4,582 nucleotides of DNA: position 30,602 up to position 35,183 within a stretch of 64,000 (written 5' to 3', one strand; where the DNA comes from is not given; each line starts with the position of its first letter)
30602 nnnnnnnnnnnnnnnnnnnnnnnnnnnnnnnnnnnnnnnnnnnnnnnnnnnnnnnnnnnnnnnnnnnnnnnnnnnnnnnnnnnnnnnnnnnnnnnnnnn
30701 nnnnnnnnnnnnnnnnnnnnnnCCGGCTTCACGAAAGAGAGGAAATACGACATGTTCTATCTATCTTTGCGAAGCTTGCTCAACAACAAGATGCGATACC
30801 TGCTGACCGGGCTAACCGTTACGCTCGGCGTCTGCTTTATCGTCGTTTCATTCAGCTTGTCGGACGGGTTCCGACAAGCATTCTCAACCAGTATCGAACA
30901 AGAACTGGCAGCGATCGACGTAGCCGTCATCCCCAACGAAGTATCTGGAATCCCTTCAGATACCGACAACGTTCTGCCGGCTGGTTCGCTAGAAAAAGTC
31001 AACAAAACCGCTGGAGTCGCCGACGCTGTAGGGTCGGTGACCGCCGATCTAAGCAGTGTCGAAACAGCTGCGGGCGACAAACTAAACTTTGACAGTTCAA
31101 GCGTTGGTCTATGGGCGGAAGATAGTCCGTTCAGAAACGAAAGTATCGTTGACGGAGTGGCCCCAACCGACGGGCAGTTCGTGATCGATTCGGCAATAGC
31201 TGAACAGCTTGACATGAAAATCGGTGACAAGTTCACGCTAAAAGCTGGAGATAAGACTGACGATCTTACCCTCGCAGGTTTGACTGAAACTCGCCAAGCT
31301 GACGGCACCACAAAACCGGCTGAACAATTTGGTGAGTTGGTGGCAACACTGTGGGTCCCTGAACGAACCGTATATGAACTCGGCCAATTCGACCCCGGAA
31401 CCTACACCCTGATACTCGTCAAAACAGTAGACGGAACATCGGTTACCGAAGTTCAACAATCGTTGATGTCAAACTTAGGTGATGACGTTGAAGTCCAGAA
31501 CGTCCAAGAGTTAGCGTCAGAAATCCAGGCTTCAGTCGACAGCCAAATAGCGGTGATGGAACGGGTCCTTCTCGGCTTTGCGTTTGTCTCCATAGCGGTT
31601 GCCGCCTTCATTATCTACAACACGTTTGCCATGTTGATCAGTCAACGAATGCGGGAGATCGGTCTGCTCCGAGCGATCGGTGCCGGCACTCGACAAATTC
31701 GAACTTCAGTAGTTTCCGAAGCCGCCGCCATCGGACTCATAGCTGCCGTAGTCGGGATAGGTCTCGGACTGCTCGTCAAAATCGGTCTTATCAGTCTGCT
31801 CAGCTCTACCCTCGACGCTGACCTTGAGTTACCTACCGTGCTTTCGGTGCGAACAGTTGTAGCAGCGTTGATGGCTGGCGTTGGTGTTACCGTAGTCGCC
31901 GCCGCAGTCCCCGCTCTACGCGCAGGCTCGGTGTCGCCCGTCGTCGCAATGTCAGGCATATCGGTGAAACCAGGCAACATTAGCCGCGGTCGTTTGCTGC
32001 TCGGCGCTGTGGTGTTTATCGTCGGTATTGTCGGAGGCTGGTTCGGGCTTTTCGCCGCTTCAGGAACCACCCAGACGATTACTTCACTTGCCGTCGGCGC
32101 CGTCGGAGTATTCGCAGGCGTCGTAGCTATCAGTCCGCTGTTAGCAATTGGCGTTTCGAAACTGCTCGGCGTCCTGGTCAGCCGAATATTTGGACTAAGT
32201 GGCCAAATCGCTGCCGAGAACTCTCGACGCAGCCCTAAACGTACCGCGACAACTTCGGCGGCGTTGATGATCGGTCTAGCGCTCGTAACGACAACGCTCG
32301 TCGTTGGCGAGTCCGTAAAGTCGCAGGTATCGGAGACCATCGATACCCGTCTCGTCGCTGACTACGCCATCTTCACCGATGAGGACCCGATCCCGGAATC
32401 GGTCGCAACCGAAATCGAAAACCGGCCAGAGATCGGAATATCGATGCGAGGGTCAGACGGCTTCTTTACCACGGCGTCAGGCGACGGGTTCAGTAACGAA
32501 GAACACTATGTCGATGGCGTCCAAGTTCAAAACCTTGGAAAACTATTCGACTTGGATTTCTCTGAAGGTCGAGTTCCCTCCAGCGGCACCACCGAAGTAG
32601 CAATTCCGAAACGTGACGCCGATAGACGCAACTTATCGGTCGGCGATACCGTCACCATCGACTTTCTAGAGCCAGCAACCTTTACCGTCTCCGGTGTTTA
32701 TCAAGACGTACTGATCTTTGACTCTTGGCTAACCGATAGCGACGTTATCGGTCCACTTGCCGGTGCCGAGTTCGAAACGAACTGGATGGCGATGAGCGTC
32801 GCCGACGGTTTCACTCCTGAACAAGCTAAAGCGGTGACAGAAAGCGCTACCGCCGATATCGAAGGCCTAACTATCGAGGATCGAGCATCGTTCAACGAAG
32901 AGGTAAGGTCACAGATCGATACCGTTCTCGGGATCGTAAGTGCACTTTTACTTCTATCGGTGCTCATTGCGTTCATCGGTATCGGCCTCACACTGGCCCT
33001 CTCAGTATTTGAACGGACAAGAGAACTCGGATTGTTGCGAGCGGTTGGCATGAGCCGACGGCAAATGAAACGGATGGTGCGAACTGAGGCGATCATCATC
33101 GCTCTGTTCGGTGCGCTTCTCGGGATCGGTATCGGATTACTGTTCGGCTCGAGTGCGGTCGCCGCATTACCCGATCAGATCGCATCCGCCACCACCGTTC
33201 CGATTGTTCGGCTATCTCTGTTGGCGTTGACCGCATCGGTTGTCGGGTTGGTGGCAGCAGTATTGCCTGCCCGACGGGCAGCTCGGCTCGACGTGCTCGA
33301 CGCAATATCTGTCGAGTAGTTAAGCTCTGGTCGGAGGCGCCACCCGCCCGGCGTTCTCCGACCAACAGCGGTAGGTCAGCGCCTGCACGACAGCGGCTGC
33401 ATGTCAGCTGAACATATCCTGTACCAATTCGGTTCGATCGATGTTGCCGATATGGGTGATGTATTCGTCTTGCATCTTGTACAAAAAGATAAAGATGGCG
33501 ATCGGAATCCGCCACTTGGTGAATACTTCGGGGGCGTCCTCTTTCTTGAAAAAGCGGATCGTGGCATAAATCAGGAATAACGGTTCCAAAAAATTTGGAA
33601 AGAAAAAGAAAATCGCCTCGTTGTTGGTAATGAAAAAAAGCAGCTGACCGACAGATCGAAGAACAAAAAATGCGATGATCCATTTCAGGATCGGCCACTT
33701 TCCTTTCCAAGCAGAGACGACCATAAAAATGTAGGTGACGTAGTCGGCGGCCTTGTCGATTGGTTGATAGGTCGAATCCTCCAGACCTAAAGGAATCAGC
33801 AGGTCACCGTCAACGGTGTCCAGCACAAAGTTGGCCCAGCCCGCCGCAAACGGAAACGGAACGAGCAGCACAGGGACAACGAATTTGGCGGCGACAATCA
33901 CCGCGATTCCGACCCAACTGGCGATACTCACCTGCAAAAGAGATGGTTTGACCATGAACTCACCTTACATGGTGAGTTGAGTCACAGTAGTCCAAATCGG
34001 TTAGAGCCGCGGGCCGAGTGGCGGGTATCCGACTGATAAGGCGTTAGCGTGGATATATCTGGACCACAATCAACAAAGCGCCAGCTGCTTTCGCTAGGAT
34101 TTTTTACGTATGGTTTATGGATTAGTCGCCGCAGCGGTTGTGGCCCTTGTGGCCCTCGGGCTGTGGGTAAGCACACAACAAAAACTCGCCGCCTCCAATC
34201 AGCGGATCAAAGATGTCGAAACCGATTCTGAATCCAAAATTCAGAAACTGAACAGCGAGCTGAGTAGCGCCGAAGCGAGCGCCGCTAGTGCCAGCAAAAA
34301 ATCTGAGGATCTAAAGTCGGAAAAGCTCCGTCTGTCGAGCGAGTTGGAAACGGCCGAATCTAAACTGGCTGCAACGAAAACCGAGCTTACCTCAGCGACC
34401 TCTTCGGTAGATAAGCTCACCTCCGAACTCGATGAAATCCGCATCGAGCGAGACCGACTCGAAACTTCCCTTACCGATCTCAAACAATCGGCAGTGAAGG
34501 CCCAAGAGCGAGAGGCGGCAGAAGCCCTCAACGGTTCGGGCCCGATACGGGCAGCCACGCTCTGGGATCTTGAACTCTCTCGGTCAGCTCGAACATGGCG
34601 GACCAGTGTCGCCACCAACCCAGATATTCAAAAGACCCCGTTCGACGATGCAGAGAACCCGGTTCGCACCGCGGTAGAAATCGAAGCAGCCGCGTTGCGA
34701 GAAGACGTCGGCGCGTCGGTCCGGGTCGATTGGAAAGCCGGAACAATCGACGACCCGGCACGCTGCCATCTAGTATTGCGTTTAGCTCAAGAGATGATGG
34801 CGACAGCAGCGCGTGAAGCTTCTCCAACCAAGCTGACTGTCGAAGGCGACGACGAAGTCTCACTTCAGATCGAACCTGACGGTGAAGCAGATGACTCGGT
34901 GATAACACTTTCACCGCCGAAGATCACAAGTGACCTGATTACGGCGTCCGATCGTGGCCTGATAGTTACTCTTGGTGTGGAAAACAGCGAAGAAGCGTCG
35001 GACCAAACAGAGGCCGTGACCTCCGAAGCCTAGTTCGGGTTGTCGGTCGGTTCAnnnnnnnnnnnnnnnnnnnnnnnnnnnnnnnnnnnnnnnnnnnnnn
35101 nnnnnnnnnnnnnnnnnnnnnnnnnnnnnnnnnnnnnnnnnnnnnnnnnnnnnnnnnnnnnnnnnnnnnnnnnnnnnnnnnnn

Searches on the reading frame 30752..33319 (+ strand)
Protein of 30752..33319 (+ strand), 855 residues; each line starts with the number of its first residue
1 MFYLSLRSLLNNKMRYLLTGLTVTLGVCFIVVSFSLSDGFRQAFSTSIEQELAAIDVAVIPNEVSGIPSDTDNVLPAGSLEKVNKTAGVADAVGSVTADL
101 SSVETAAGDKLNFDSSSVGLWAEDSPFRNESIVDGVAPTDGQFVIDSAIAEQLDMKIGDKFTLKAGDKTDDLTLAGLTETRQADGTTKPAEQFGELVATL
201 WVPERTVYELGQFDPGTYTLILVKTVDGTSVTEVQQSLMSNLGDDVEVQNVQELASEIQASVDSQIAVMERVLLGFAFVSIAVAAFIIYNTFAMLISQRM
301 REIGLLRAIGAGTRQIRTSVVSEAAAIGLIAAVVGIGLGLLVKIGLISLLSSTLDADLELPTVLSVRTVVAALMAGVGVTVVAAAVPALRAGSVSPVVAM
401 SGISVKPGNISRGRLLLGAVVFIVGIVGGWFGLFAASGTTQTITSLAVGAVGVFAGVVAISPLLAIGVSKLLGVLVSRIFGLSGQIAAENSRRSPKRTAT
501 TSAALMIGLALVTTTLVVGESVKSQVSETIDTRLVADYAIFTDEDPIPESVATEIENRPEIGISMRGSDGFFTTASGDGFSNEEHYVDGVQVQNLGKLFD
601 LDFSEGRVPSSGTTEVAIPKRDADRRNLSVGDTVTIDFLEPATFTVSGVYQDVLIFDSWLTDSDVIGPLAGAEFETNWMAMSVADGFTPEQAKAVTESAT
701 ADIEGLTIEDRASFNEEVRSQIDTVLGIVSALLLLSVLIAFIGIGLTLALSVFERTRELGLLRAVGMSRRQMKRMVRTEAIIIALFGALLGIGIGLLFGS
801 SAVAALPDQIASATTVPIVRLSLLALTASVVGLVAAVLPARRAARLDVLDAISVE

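Call 37: search_protein_families(library=pfam, proteins=[window:30752-33319:+], max_evalue=0.001)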
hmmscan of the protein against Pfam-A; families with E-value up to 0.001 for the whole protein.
window:30752-33319:+ (855 aa): 2 families
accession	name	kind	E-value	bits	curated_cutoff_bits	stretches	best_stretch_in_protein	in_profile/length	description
PF02687.27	FtsX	-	1.1e-33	116.3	25.5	2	276-396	3-120/120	FtsX-like permease C-terminal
PF12704.14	MacB_PCD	-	1.6e-24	87.8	27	2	498-694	1-202/207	MacB-like periplasmic core domain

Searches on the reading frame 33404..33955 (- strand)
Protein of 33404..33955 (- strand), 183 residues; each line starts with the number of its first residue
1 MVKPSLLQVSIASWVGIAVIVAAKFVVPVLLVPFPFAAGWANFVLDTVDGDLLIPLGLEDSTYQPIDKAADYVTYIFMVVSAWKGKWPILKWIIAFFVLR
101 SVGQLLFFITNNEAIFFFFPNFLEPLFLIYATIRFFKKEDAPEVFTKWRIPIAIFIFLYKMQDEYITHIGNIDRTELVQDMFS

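Call 3: search_protein_families(library=pfam, proteins=[window:33404-33955:-], max_evalue=1)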
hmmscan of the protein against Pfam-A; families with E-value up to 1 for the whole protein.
window:33404-33955:- (183 aa): 1 family
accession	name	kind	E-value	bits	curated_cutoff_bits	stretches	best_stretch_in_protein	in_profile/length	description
PF20556.3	DUF6768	-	0.32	11.1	27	1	121-162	51-91/123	Family of unknown function (DUF6768)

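Call 4: search_protein_families(library=ncbifam, proteins=[window:33404-33955:-], max_evalue=1)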
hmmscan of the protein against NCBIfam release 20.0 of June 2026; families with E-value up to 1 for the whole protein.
window:33404-33955:- (183 aa): 0 families

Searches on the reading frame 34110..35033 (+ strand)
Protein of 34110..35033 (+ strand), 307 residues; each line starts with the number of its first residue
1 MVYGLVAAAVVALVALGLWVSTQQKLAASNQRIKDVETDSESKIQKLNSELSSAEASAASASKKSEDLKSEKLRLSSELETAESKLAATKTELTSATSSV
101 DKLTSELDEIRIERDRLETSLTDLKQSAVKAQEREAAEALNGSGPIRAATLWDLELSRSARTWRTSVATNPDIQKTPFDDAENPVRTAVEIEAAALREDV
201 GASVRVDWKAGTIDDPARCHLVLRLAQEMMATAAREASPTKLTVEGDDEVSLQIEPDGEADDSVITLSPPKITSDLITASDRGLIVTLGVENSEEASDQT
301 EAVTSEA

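Call 3: search_protein_families(library=pfam, proteins=[window:34110-35033:+], max_evalue=1)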
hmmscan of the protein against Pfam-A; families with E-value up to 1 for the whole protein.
window:34110-35033:+ (307 aa): 23 families
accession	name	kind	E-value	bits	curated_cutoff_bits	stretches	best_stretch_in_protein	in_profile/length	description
PF14197.11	Cep57_CLD_2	-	0.00094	19.7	27.1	2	41-84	23-66/67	Centrosome localisation domain of PPC89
PF24423.1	OVT1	-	0.0012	19.6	30.9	1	32-126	2-99/100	Major antigen, helical domain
PF10473.14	CENP-F_leu_zip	-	0.0012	19.3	34.5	1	38-138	20-119/140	Leucine-rich repeats of kinetochore protein Cenp-F/LEK1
PF00261.25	Tropomyosin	-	0.0044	16.9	38.6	1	20-101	159-240/242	Tropomyosin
PF06818.20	Fez1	-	0.021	15.7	34.4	1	23-131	44-155/199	Fez1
PF00038.26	Filament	-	0.029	14.5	40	1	36-132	158-258/313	Intermediate filament protein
PF11932.13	DUF3450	-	0.066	13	32.6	1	41-117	15-91/241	Protein of unknown function (DUF3450)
PF06103.16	DUF948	-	0.068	13.8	37.2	1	6-69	6-71/89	Bacterial protein of unknown function (DUF948)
PF13870.11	CCDC113_CCDC96_CC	-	0.074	13.2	31.6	1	43-127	57-141/177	CCDC113/CCDC96, coiled-coil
PF13851.11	GAS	-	0.082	12.7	32.3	1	42-132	26-112/200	Growth-arrest specific micro-tubule binding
PF15934.10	Yuri_gagarin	-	0.099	12.9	28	1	23-137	94-201/234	Yuri gagarin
PF17675.6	APG6_N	-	0.1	13.5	45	1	34-121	36-125/132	Apg6 coiled-coil region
PF13166.12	AAA_13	-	0.12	11.5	36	1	23-129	357-461/713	AAA domain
PF13863.11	DUF4200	-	0.19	12.5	29.7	0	23-94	33-104/119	Domain of unknown function (DUF4200)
PF25450.1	Rab11-FIP3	-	0.28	11.9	31.9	0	50-136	27-113/125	Rab11-FIP3-like domain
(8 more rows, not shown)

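Call 4: search_protein_families(library=ncbifam, proteins=[window:34110-35033:+], max_evalue=1)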
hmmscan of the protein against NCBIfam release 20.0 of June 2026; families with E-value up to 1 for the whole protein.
window:34110-35033:+ (307 aa): 30 families (the best 25 are shown)
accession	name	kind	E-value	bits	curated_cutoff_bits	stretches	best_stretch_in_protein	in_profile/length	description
TIGR02169.1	SMC_prok_A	equivalog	4.7e-06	24.6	729.4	1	24-130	319-791/1165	chromosome segregation protein SMC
TIGR02168.1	SMC_prok_B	equivalog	1.8e-05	22.7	567.35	1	23-136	744-857/1181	chromosome segregation protein SMC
NF033885.1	conj_TraP_IncI1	equivalog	0.00023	21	135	1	4-134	18-151/217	conjugal transfer protein TraP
TIGR04523.1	Mplasa_alph_rch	subfamily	0.00088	17.3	270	1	25-131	79-185/745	helix-rich protein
NF052320.1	Cbp1_fam_LP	subfamily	0.00099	18.7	90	1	22-139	82-191/286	Cbp1 family collagen-binding glycoprotein adhesin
NF045487.1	ASRP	equivalog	0.0018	16.9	300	1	28-136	342-453/593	archaea-specific SMC-related protein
NF002572.0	PRK02224.1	equivalog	0.0046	15.3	1087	1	23-136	316-429/888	DNA double-strand break repair ATPase Rad50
NF041035.1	Rad50_Halo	equivalog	0.005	15.2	1000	1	23-136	316-429/883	DNA double-strand break repair ATPase Rad50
NF033930.1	pneumo_PspA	exception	0.007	15.1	850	1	23-140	121-241/659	pneumococcal surface protein A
TIGR04320.1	Surf_Exclu_PgrA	domain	0.0076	15.6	70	1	20-133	235-350/360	SEC10/PgrA surface exclusion domain-containing protein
TIGR03495.1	phage_LysB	equivalog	0.01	16.1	92.75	1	7-85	3-83/135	Rz-like lysis system protein LysB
TIGR01843.1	type_I_hlyD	subfamily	0.018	14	208.65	1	22-134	137-253/422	HlyD family type I secretion periplasmic adaptor subunit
TIGR03319.1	RNase_Y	equivalog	0.018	13.6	454.35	1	11-136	5-134/514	ribonuclease Y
NF038218.1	IcmG_DotF_IVB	equivalog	0.032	13.9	200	1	4-133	56-179/266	type IVB secretion system protein IcmG/DotF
NF045780.1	TrlF_fam_ATP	equivalog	0.036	12.8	350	1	32-129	467-668/944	TrlF family AAA-like ATPase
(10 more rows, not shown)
